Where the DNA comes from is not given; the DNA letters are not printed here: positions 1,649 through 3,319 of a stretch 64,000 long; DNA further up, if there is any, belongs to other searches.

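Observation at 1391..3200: AT-rich insert encoding a DUF4041/T5orf172 protein next to a remnant of a toxin-antitoxin antidote gene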

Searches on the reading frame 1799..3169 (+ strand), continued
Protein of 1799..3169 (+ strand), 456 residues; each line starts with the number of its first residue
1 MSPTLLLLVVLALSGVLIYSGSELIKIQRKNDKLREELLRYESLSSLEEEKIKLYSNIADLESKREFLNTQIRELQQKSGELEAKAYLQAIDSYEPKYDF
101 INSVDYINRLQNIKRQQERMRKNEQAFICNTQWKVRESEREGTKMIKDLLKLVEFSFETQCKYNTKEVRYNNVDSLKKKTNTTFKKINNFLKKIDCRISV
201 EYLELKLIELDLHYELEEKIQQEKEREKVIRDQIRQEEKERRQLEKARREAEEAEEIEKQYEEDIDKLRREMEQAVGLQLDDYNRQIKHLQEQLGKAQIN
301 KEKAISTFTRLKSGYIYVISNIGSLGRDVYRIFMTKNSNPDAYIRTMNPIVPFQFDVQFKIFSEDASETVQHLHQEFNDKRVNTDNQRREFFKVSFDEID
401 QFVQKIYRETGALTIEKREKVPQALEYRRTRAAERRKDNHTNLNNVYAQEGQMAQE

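Call 40: find_encoding_contigs(protein=P0008, flank=6000, max_places=2)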
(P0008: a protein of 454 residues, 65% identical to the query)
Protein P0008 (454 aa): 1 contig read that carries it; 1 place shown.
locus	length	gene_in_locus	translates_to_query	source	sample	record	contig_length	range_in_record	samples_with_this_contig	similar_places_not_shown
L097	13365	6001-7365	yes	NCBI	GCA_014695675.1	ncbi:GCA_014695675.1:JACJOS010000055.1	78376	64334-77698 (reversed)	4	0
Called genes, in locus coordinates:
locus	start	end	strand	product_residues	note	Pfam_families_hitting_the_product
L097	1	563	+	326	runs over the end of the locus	-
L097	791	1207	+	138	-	PF08814:XisH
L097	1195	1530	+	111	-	PF08869:XisI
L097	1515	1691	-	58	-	-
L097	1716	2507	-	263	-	-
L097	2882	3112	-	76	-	PF15919:HicB_lk_antitox (weak)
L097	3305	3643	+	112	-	PF08869:XisI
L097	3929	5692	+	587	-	PF00072:Response_reg, PF01266:DAO (faint), PF00890:FAD_binding_2 (faint), PF03486:HI0933_like (faint), PF07992:Pyr_redox_2, PF12831:FAD_oxidored (weak), PF13738:Pyr_redox_3, PF00070:Pyr_redox (weak)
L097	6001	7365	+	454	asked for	PF13250:SNIPE, PF10544:T5orf172, PF13455:MUG113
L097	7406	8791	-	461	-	PF19961:EAD8 (weak), PF03781:FGE-sulfatase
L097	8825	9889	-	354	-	PF19961:EAD8, PF13365:Trypsin_2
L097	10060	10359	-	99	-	PF05016:ParE_toxin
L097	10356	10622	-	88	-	PF03693:ParD_antitoxin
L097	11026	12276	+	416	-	PF02638:GHL10, PF14871:GHL6 (weak)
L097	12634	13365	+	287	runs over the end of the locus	PF04228:Zn_peptidase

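Call 41: find_encoding_contigs(protein=P0012, flank=6000, max_places=2)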
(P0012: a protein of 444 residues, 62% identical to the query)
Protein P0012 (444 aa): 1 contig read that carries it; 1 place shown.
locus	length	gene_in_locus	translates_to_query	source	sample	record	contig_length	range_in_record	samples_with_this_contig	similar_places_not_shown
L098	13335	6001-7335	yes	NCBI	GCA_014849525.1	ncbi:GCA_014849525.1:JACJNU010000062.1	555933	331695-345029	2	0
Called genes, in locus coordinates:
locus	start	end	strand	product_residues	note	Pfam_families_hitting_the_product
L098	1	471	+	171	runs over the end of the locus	PF06527:TniQ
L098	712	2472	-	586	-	PF18765:Polbeta (weak), PF20697:NTase-conflict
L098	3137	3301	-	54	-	-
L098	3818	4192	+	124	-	PF03551:PadR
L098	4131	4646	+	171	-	-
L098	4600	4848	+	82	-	-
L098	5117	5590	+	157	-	PF13424:TPR_12 (faint), PF00515:TPR_1 (weak), PF13181:TPR_8 (faint), PF13414:TPR_11 (faint), PF13432:TPR_16 (weak), PF00515:TPR_1 (weak), PF07719:TPR_2 (weak)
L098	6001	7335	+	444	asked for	PF13250:SNIPE, PF10544:T5orf172 (weak), PF13455:MUG113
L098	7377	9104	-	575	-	PF00656:Peptidase_C14, PF03781:FGE-sulfatase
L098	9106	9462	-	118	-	PF24393:Pepco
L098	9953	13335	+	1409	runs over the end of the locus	PF08878:HamA, PF00270:DEAD, PF04851:ResIII, PF00271:Helicase_C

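Call 45: find_related_loci(query=A3, collection=metagenome_contigs, flank=6000)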
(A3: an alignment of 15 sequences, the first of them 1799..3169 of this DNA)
Query A3 (456 aa) in metagenome_contigs; peptide patterns used: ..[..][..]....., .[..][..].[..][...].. (x = any residue, [..] = any of these).
531 stretches matched a pattern; 232 encode a relative of the query (tblastn E <= 1e-3); the best 80 are kept; 80 distinct loci.
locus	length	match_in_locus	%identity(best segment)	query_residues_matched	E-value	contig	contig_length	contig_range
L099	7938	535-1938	54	1-454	3e-146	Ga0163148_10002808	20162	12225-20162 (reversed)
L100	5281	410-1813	54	1-454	1e-147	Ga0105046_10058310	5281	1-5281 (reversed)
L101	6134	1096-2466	56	16-454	1e-144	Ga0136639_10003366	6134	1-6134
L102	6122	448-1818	56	16-454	5e-144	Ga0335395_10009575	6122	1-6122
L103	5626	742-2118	47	1-454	4e-108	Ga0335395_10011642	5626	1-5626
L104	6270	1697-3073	44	1-454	7e-106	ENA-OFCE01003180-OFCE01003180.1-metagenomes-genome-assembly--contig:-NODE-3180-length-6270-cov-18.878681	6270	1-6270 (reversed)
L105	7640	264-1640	44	1-454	8e-106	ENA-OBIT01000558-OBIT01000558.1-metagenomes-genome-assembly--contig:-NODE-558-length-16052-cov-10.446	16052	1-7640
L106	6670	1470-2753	44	7-430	9e-101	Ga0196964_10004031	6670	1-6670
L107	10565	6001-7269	45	24-454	2e-99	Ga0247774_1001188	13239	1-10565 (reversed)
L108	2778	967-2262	45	20-444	3e-99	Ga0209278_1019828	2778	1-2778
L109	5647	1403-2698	44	17-448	2e-95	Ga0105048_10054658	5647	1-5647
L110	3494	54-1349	44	17-448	4e-95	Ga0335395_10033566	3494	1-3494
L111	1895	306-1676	42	5-438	7e-99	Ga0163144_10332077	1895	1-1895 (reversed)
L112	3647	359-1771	40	5-438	9e-87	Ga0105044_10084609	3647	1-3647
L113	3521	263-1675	40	5-438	7e-87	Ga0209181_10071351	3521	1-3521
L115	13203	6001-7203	41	18-432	2e-83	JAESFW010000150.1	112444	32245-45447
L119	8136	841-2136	40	4-434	1e-75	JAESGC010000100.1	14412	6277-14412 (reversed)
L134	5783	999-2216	36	38-435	4e-64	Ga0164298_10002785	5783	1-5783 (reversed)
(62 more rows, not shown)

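Call 54: search_protein_families(library=pfam, proteins=[L099:1984-4113:-, L101:2512-4629:-, L103:2165-4309:-, L104:3120-5093:-, L106:2821-4605:-, L109:2719-4467:-, L112:1819-3261:-, L115:7294-9267:-, L119:2240-4327:-, L134:2355-4688:-], max_evalue=0.001)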
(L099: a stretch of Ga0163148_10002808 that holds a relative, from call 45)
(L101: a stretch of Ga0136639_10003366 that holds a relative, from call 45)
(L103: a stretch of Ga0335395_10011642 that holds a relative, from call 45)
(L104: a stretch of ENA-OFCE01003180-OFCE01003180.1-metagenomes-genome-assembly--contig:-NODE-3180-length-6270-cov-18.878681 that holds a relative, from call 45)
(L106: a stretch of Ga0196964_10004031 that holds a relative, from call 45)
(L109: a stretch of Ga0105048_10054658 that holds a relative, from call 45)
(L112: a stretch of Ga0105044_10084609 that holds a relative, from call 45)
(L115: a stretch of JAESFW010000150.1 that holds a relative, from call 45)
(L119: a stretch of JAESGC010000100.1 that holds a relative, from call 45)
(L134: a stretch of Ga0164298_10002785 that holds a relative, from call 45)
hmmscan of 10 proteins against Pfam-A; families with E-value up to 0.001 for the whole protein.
L099:1984-4113:- (710 aa): 2 families
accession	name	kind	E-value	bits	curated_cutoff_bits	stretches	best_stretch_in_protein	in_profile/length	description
PF03781.23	FGE-sulfatase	-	1.1e-58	199.4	23.3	1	470-708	4-255/255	Sulfatase-modifying factor enzyme 1-like domain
PF12770.12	CHAT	-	1.4e-18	67.8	24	1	69-350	3-268/289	CHAT domain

L101:2512-4629:- (706 aa): 2 families
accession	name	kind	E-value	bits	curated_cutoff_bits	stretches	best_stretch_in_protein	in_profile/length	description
PF03781.23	FGE-sulfatase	-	4.7e-58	197.3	23.3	1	466-704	4-255/255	Sulfatase-modifying factor enzyme 1-like domain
PF12770.12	CHAT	-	1.7e-20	74.1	24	1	68-352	2-273/289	CHAT domain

L103:2165-4309:- (715 aa): 2 families
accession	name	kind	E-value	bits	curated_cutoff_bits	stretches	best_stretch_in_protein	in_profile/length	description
PF03781.23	FGE-sulfatase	-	6.6e-60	203.3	23.3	1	470-712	4-254/255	Sulfatase-modifying factor enzyme 1-like domain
PF12770.12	CHAT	-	1.4e-18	67.8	24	1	69-350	3-268/289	CHAT domain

L104:3120-5093:- (658 aa): 2 families
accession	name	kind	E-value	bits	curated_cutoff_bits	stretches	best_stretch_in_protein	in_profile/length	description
PF03781.23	FGE-sulfatase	-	1.3e-57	195.8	23.3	1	418-655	4-254/255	Sulfatase-modifying factor enzyme 1-like domain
PF12770.12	CHAT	-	6.1e-18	65.7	24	1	68-346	2-267/289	CHAT domain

L106:2821-4605:- (595 aa): 2 families
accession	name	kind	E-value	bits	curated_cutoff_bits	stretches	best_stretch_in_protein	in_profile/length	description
PF03781.23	FGE-sulfatase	-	4.6e-61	207.1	23.3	1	357-591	4-255/255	Sulfatase-modifying factor enzyme 1-like domain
PF00656.27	Peptidase_C14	-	2.8e-17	63.6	21.4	1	28-264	2-227/233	Caspase domain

L109:2719-4467:- (583 aa): 2 families
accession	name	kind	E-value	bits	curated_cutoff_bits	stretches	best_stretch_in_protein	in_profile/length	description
PF03781.23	FGE-sulfatase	-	2.6e-56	191.6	23.3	1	346-581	4-255/255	Sulfatase-modifying factor enzyme 1-like domain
PF00656.27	Peptidase_C14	-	2.3e-22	80.3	21.4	1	14-230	2-212/233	Caspase domain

L112:1819-3261:- (481 aa): 2 families
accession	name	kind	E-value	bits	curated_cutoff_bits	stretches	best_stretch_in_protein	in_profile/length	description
PF03781.23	FGE-sulfatase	-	1.6e-58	198.8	23.3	1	242-479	4-255/255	Sulfatase-modifying factor enzyme 1-like domain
PF13676.11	TIR_2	-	1.5e-13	51.7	28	1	11-120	2-106/122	TIR domain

L115:7294-9267:- (658 aa): 2 families
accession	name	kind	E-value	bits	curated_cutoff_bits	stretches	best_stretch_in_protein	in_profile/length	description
PF03781.23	FGE-sulfatase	-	2e-53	182.1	23.3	1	418-656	4-255/255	Sulfatase-modifying factor enzyme 1-like domain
PF00656.27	Peptidase_C14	-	6.4e-22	78.8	21.4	1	4-239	2-227/233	Caspase domain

L119:2240-4327:- (696 aa): 2 families
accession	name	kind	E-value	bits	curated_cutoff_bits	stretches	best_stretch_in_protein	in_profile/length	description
PF03781.23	FGE-sulfatase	-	7.3e-58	196.6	23.3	1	456-692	4-254/255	Sulfatase-modifying factor enzyme 1-like domain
PF00656.27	Peptidase_C14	-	3.3e-19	70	21.4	1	35-264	2-226/233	Caspase domain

L134:2355-4688:- (778 aa): 4 families
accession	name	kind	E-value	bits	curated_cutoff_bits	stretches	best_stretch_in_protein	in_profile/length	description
PF03781.23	FGE-sulfatase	-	1.8e-60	205.2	23.3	1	536-774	4-254/255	Sulfatase-modifying factor enzyme 1-like domain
PF00656.27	Peptidase_C14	-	3.4e-21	76.4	21.4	1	27-251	2-219/233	Caspase domain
PF13443.12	HTH_26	-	5.9e-05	23.7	22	1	420-468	5-55/63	Cro/C1-type HTH DNA-binding domain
PF01381.28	HTH_3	-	0.00037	20.9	23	1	418-468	2-53/55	Helix-turn-helix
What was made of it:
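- Closest known: Orthocaspase-, CHAT- or TIR-FGE-sulfatase fusion proteins of filamentous cyanobacteria. Same: The partners of the SNIPE-like gene in other loci have exactly these architectures (call 54).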

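Call 55: predict_structure(alignment_id=A3)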
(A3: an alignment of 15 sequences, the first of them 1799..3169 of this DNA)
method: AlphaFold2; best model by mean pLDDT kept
length: 456 residues; sequences in the alignment: 15
mean_pLDDT: 76.7   pTM: 0.45
mean pLDDT of the five models: 76.7, 76.7, 73.7, 73.0, 72.9
residues with pLDDT >= 90: 82; 70-90: 267; 50-70: 62; < 50: 45
segments of 3 or more residues with pLDDT < 50: 87-100, 323-326, 349-352, 438-456
pLDDT, mean of each block of 10 residues (from residue 1): 64 72 74 73 69 80 86 78 53 40 79 93 90 82 88 91 87 90 93 90 94 87 76 75 84 89 91 81 90 89 83 83 57 80 63 66 86 84 60 80 86 80 53 50 39 33
secondary structure, 60 per line:
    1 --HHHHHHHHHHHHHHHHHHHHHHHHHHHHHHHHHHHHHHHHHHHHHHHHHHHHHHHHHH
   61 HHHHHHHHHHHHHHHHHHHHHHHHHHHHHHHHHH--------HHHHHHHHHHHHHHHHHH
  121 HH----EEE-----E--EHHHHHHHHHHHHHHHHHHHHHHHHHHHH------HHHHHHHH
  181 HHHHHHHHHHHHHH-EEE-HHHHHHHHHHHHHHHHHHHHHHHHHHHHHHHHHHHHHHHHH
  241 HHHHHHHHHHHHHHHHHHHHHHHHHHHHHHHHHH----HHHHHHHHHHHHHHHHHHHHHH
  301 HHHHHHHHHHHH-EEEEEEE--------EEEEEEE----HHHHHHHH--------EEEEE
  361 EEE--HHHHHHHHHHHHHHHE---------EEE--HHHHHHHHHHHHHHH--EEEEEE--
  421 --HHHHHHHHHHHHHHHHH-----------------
elements in order: H3-94 H103-122 E127-129 H139-166 H173-194 E196-198 H200-274 H279-312 E314-320 E329-335 H340-347 E356-363 H366-380 E391-393 H396-410 E413-418 H423-439
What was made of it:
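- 1799..1864 (+): N-terminal hydrophobic helix (residues 1-22), the predicted membrane anchor. The AF2 model has a helix from residue 3 (call 55).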

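Call 57: search_dna_similar(query=window:1799-3169:+, collection=plasmids, mode=protein, max_rows=40, rows=spread)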
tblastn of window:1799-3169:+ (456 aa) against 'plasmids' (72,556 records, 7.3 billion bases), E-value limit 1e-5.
Records with a match: 196; places in all: 198; records where one place covers at least 80% of the query: 2.
Best place of each record, by identity: <60% 196.
By first word of the organism name: Klebsiella 112; Pantoea 10; Bacillus 8; Salmonella 7; Clostridium 6; Leptospira 6; Yersinia 6; Streptomyces 4; Rhodococcus 4; Kocuria 3; and 28 more.
By predicted mobility (MOB-suite, as given by PLSDB): non-mobilizable 172; mobilizable 13; conjugative 11.
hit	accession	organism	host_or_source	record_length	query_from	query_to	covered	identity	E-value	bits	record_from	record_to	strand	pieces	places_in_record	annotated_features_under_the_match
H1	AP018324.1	Nostoc sp. HK-01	-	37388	61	454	86%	55.9%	2e-96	325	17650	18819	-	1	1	hypothetical protein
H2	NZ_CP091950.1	Leptospira noguchii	Bos taurus,Cell culture,urine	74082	60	430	69%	35.1%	5e-25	172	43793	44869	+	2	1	DUF4041 domain-containing protein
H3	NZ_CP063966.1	Clostridium botulinum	Chicken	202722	94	434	60%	38.3%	5e-19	163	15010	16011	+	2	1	DUF4041 domain-containing protein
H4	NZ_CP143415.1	Pantoea agglomerans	Phaseolus vulgaris,cell ...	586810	94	434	75%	28.1%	2e-26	120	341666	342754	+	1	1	DUF4041 domain-containing protein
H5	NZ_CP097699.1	Klebsiella pneumoniae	Homo sapiens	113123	94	403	68%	30.5%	5e-29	128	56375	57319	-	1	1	DUF4041 domain-containing protein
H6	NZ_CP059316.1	Klebsiella pneumoniae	Homo sapiens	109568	94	403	68%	30.5%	5e-29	128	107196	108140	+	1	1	DUF4041 domain-containing protein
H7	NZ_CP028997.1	Klebsiella pneumoniae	-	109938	94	403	68%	30.5%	5e-29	128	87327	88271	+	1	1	DUF4041 domain-containing protein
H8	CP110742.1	Klebsiella pneumoniae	Homo sapiens,urine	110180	94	403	68%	30.5%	5e-29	128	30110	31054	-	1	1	DUF4041 domain-containing protein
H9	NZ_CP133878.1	Klebsiella pneumoniae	Homo sapiens,blood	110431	94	403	68%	30.5%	5e-29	128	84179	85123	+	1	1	DUF4041 domain-containing protein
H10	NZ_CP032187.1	Klebsiella pneumoniae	-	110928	94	403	68%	30.5%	5e-29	128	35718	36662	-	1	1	DUF4041 domain-containing protein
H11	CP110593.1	Klebsiella pneumoniae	Homo sapiens,wound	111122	94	403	68%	30.5%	5e-29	128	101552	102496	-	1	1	DUF4041 domain-containing protein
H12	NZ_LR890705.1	Klebsiella pneumoniae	Homo sapiens,wound swab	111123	94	403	68%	30.5%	5e-29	128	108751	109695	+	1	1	DUF4041 domain-containing protein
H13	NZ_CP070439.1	Klebsiella pneumoniae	Homo sapiens,blood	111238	94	403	68%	30.5%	5e-29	128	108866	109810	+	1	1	DUF4041 domain-containing protein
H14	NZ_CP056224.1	Klebsiella pneumoniae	culture,Wastewater influent sample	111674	94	403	68%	30.5%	5e-29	128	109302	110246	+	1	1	DUF4041 domain-containing protein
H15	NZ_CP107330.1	Klebsiella pneumoniae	Homo sapiens,sputum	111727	94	403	68%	30.5%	5e-29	128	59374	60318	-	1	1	DUF4041 domain-containing protein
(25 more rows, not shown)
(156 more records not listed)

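Call 58: get_annotated_region(hit=H1, flank=6000)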
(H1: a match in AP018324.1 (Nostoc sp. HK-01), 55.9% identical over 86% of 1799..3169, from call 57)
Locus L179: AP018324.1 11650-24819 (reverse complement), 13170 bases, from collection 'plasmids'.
description: Nostoc sp. HK-01 plasmid plasmid6 DNA, complete genome
organism: Nostoc sp. HK-01 (NCBI taxid 196308)
taxonomy: Bacteria; Cyanobacteriota; Cyanophyceae; Nostocales; Nostocaceae; Nostoc; Nostoc sp. HK-01
host: -; source: -; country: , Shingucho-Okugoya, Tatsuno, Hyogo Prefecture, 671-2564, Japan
typing (MOB-suite, as given by PLSDB): non-mobilizable
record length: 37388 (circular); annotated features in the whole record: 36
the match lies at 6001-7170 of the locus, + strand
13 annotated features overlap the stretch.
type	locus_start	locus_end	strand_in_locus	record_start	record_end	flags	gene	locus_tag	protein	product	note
CDS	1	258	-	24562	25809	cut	-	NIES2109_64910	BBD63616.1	hypothetical protein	-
CDS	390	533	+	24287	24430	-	-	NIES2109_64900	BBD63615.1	hypothetical protein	-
CDS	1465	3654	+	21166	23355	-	-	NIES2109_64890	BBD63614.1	hypothetical protein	-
CDS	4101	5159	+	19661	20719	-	-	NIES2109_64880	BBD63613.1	hypothetical protein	-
CDS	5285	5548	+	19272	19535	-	-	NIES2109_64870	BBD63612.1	hypothetical protein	-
CDS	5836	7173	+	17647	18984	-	-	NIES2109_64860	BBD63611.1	hypothetical protein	-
CDS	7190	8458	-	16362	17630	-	-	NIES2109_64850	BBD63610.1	hypothetical protein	-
CDS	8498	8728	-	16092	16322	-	-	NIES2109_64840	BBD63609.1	hypothetical protein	-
CDS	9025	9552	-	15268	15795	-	-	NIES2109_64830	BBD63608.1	hypothetical protein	-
CDS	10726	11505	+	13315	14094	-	-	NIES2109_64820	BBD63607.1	hypothetical protein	-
CDS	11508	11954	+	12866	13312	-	-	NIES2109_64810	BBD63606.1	hypothetical protein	-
CDS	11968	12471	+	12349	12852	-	-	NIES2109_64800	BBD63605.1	hypothetical protein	-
CDS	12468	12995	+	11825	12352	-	-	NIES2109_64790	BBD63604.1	hypothetical protein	-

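Call 59: fold_search(model_id=the predicted structure, library=pdb)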
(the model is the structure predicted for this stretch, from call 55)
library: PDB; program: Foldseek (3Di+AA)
matches with E <= 10: 125; with E <= 0.001: 0
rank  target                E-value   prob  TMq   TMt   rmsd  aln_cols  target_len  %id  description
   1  6wvk_H                7.3e-02  0.33  0.12  0.08  15.1       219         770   12  Cryo-EM structure of Bacillus subtilis RNA Polymerase in complex with HelD (released 2020-11-18)
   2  9evs_D                3.2e-01  0.08  0.10  0.11  37.6       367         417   10  Structure of the flowering plant mitoribosome with P-site tRNA (released 2025-09-03)
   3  6zca_H                5.0e-01  0.15  0.12  0.08  13.9       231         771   12  Structure of the B. subtilis RNA POLYMERASE in complex with HelD (monomer) (released 2020-10-14)
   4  4tql_A                8.9e-01  0.12  0.11  0.20  25.6       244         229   14  Computationally designed three helix bundle (released 2014-10-15)
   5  9i05_Au               1.1e+00  0.57  0.16  0.32  13.2       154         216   11  Cryo-EM structure of the large subunit of the mitochondrial ribosome from Toxoplasma gondii (released 2025-06-11)
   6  6hek_C                1.1e+00  0.10  0.11  0.11  12.5       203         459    8  Structure of human USP28 bound to Ubiquitin-PA (released 2019-03-27)
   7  2xhe_B                1.3e+00  0.13  0.12  0.24  33.4       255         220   14  Crystal structure of the Unc18-syntaxin 1 complex from Monosiga brevicollis (released 2011-06-29)
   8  5xu0_A                1.4e+00  0.30  0.14  0.28  16.1       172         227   12  Structure of the membrane fusion protein Spr0693 from Streptococcus pneumoniae R6 (released 2018-01-24)
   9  8q0e_B                1.4e+00  0.15  0.12  0.22  17.1       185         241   11  Crystal Structure of the N-terminal Domain of Variant Surface Glycoprotein 545 (VSG545) of Trypanosome brucei brucei L (released 2023-09-13)
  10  4tql_B                1.4e+00  0.09  0.11  0.19  26.8       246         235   13  Computationally designed three helix bundle (released 2014-10-15)
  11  8iyj_A2               1.4e+00  0.09  0.13  0.15  50.5       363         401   12  Cryo-EM structure of the 48-nm repeat doublet microtubule from mouse sperm (released 2023-07-05)
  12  9d5n_CE               1.4e+00  0.07  0.16  0.19  36.3       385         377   14  48-nm doublet microtubule from Trichomonas vaginalis strain G3 (released 2025-05-14)
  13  4eyy_Q                1.8e+00  0.13  0.10  0.21  15.5       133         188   14  Crystal Structure of the IcmR-IcmQ complex from Legionella pneumophila (released 2013-05-22)
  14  7rro_C8               1.8e+00  0.11  0.16  0.18  53.1       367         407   12  Structure of the 48-nm repeat doublet microtubule from bovine tracheal cilia (released 2021-10-27)
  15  5nl6_B                2.0e+00  0.05  0.12  0.19  22.2       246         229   14  The crystal structure of the two spectrin repeat domains from Entamoeba histolytica (released 2018-05-16)
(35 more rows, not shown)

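Call 61: get_annotated_region(hit=H5, flank=3000)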
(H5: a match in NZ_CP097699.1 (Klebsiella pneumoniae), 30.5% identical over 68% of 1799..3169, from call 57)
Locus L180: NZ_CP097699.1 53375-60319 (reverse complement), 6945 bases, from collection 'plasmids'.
description: Klebsiella pneumoniae strain IR12183_1 plasmid unnamed2, complete sequence
organism: Klebsiella pneumoniae (NCBI taxid 573)
taxonomy: Bacteria; Pseudomonadota; Gammaproteobacteria; Enterobacterales; Enterobacteriaceae; Klebsiella; Klebsiella pneumoniae
host: -; source: Homo sapiens; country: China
typing (MOB-suite, as given by PLSDB): non-mobilizable; replicon IncFIB
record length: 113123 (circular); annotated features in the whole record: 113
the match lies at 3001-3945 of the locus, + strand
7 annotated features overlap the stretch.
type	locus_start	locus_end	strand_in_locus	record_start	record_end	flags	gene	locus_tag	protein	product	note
CDS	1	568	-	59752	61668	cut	-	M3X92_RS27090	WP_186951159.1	AAA family ATPase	GO:0006302 - double-strand break repair [Evidence IEA]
CDS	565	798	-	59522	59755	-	-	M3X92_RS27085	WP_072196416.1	hypothetical protein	-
CDS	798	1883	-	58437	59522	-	-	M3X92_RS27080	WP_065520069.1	metallophosphoesterase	-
CDS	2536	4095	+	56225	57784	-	-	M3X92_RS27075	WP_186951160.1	DUF4041 domain-containing protein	-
CDS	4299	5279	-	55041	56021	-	-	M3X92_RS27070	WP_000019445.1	IS5-like element ISKpn26 family transposase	GO:0006313 - DNA transposition [Evidence IEA]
CDS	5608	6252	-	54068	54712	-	-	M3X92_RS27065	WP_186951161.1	hypothetical protein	-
CDS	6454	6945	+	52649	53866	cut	-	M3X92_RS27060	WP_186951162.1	RepB family plasmid replication initiator protein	GO:0006270 - DNA replication initiation [Evidence IEA]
